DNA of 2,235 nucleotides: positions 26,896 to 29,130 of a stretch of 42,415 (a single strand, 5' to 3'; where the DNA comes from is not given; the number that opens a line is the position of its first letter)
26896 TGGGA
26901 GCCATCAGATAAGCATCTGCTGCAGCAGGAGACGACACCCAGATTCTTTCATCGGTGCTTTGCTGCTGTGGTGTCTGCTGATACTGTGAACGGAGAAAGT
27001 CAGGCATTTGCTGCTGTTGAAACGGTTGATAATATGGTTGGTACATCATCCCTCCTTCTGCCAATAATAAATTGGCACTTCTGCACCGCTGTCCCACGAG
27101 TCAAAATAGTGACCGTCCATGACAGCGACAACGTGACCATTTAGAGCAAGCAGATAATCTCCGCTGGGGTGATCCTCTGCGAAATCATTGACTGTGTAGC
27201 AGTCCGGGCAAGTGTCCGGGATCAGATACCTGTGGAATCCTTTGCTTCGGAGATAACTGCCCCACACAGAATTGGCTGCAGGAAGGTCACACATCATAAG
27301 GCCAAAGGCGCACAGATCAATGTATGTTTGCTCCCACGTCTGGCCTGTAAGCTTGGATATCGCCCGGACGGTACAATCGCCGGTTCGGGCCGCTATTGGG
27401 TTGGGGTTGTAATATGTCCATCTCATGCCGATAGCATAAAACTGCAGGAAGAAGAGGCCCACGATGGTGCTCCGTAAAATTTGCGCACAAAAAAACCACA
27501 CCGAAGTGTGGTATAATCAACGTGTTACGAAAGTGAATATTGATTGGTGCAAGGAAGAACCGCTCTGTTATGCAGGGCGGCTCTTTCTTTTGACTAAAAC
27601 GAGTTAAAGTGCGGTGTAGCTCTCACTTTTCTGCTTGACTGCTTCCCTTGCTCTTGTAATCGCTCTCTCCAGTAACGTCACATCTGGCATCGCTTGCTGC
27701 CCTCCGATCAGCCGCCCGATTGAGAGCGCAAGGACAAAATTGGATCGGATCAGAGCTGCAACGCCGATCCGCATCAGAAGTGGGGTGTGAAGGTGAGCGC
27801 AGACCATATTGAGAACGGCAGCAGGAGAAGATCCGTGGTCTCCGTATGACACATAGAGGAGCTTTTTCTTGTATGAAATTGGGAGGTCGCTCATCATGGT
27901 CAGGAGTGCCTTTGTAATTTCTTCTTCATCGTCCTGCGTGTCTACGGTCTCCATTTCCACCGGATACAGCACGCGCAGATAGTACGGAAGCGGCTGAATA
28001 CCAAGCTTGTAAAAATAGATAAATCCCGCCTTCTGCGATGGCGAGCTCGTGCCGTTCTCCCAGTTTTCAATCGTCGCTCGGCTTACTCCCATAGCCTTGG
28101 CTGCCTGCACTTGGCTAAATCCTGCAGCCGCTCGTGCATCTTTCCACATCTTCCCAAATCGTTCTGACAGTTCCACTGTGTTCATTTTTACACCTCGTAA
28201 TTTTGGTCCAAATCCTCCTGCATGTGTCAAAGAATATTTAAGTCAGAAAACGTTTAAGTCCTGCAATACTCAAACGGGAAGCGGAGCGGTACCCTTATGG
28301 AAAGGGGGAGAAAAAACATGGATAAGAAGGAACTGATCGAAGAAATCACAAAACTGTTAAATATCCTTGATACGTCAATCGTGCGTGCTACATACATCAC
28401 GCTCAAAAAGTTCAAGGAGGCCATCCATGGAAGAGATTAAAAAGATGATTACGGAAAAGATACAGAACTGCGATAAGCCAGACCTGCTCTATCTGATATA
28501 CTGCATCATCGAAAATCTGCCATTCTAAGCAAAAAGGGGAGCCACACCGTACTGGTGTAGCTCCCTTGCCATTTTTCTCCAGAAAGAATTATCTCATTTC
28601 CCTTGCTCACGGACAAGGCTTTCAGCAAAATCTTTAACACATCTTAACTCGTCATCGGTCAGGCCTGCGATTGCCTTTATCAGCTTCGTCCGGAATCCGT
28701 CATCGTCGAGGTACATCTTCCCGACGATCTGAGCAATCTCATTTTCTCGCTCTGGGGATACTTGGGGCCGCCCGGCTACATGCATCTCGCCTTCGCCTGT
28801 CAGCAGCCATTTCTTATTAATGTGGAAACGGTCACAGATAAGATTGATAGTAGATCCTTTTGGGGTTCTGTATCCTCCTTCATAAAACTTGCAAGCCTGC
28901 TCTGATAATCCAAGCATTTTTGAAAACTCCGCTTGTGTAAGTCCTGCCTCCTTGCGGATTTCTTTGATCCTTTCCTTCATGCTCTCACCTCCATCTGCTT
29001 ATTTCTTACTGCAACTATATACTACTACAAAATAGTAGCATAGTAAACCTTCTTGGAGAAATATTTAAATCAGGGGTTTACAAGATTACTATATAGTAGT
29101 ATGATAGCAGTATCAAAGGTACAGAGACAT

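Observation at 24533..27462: Seven-gene lysogeny-side cassette of unknown function with surface/spore-coat-like proteins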

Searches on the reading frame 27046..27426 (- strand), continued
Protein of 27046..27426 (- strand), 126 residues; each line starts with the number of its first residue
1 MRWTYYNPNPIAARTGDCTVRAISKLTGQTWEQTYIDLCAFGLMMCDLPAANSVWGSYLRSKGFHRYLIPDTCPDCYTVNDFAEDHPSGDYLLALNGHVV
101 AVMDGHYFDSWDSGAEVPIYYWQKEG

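Call 91: fold_search(model_id=the predicted structure, library=viral)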
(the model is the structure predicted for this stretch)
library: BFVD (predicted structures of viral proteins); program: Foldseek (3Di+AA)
matches with E <= 10: 370; with E <= 0.001: 22
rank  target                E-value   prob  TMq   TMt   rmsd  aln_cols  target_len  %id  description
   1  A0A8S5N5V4            1.6e-14  1.00  0.86  0.74   0.9       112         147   51  Uncharacterized protein (Fragment) [Caudovirales sp. ctXjW8]
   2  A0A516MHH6            1.8e-11  1.00  0.86  0.74   2.3       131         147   24  (no name in the UniProt tables at hand)
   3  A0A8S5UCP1            8.9e-10  1.00  0.85  0.32   2.9       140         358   26  Uncharacterized protein [Siphoviridae sp. ctgN495]
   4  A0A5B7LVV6            1.8e-08  1.00  0.66  0.53   4.3       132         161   24  Uncharacterized protein [Pseudomonas phage ITTPL]
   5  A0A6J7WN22            2.7e-08  1.00  0.77  0.76   2.9       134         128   22  Uncharacterized protein [uncultured Caudovirales phage]
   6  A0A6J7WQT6            1.1e-07  1.00  0.71  0.43   3.7       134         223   17  Uncharacterized protein [uncultured Caudovirales phage]
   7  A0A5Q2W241            2.2e-07  1.00  0.74  0.78   2.3       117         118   20  (no name in the UniProt tables at hand)
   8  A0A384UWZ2            2.2e-07  1.00  0.74  0.66   4.0       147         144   18  (no name in the UniProt tables at hand)
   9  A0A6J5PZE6            3.8e-07  1.00  0.70  0.64   3.7       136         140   20  Thioesterase domain-containing protein [uncultured Caudovirales phage]
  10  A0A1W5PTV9            1.0e-06  1.00  0.68  0.62   4.5       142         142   18  (no name in the UniProt tables at hand)
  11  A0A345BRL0            1.1e-06  1.00  0.67  0.70   3.4       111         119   22  (no name in the UniProt tables at hand)
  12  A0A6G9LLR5            1.8e-06  1.00  0.80  0.56   3.3       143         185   21  Uncharacterized protein [Enterococcus phage vipetofem]
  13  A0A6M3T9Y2            4.8e-06  1.00  0.64  0.65   3.4       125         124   19  Uncharacterized protein [Sphingomonas phage Kharn]
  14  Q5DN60                4.8e-06  1.00  0.63  0.41   4.0       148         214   17  Gp45 [Alphaproteobacteria phage PhiJL001]
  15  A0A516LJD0            7.2e-06  1.00  0.62  0.54   4.3       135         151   20  (no name in the UniProt tables at hand)
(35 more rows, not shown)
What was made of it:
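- On Papain-like cysteine peptidase (clan CA; C39/Josephin-like): BFVD: C39-domain protein E 5e-3 and Josephin-domain protein E 0.012 (call 91).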

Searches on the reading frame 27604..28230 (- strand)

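Call 16: search_protein_families(library=phrogs, proteins=[window:27604-28230:-], max_evalue=0.001)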
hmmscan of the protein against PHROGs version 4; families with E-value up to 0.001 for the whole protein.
window:27604-28230:- (208 aa): 13 families
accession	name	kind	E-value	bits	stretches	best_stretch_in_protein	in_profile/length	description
phrog_3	-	transcription regulation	3.9e-08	34.5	1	18-83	82-140/430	transcriptional repressor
phrog_8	-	transcription regulation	1.8e-07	32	1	15-66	67-118/346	transcriptional regulator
phrog_1373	-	transcription regulation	5.2e-07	30.8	1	24-78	63-117/166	transcriptional regulator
phrog_4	-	transcription regulation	1.5e-06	28.4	1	18-66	132-175/400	transcriptional repressor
phrog_2104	-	unknown function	2e-06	28.9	1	30-68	45-83/103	-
phrog_2328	-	transcription regulation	2.3e-06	28.4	1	32-67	23-57/128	transcriptional repressor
phrog_2439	-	transcription regulation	1.9e-05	24.7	1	26-67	9-50/367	transcriptional regulator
phrog_6499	-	transcription regulation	2.6e-05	24.7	1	22-65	4-53/157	transcriptional regulator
phrog_2967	-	transcription regulation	3.5e-05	24.5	1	22-67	8-53/225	transcriptional regulator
phrog_22078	-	unknown function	6.8e-05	24.1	1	15-73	9-67/126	-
phrog_4836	-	transcription regulation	7.8e-05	23.3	1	21-68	72-119/194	CII-like regulator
phrog_664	-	DNA, RNA and nucleotide metabolism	0.00049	21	1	32-67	95-130/210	DNA binding protein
phrog_409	-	transcription regulation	0.00056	21.5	0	30-63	17-49/127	transcriptional regulator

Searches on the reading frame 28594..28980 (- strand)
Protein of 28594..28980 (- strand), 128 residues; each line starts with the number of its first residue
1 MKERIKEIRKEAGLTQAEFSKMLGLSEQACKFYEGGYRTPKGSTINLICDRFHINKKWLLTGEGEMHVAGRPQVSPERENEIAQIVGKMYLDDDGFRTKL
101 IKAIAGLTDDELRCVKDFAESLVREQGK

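Call 16: search_protein_families(library=phrogs, proteins=[window:28594-28980:-], max_evalue=0.001)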
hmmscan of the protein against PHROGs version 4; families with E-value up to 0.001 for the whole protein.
window:28594-28980:- (128 aa): 13 families
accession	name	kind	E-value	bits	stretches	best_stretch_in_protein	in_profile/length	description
phrog_8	-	transcription regulation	2.4e-16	61.1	1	2-108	78-172/346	transcriptional regulator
phrog_2967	-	transcription regulation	2.5e-13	51.1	1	2-89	12-90/225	transcriptional regulator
phrog_4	-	transcription regulation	4.1e-12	46.8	1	1-114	137-238/400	transcriptional repressor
phrog_147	-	transcription regulation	1e-10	42.8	1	1-79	5-83/100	transcriptional regulator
phrog_3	-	transcription regulation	1.4e-08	36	1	1-67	89-153/430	transcriptional repressor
phrog_2104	-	unknown function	1.5e-08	35.8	1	3-48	42-87/103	-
phrog_2328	-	transcription regulation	2.7e-08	34.7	1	2-76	17-92/128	transcriptional repressor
phrog_2439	-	transcription regulation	1.6e-07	31.6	1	3-63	10-70/367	transcriptional regulator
phrog_1373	-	transcription regulation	2.5e-05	25.3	1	1-64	64-127/166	transcriptional regulator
phrog_4836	-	transcription regulation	5.5e-05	23.8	1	2-65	77-140/194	CII-like regulator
phrog_3037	-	transcription regulation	0.00048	21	1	2-73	28-88/189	transcriptional repressor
phrog_9710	-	unknown function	0.00051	21.1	1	37-69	53-85/95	-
phrog_5823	-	transcription regulation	0.00062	20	1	2-66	8-73/404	transcriptional regulator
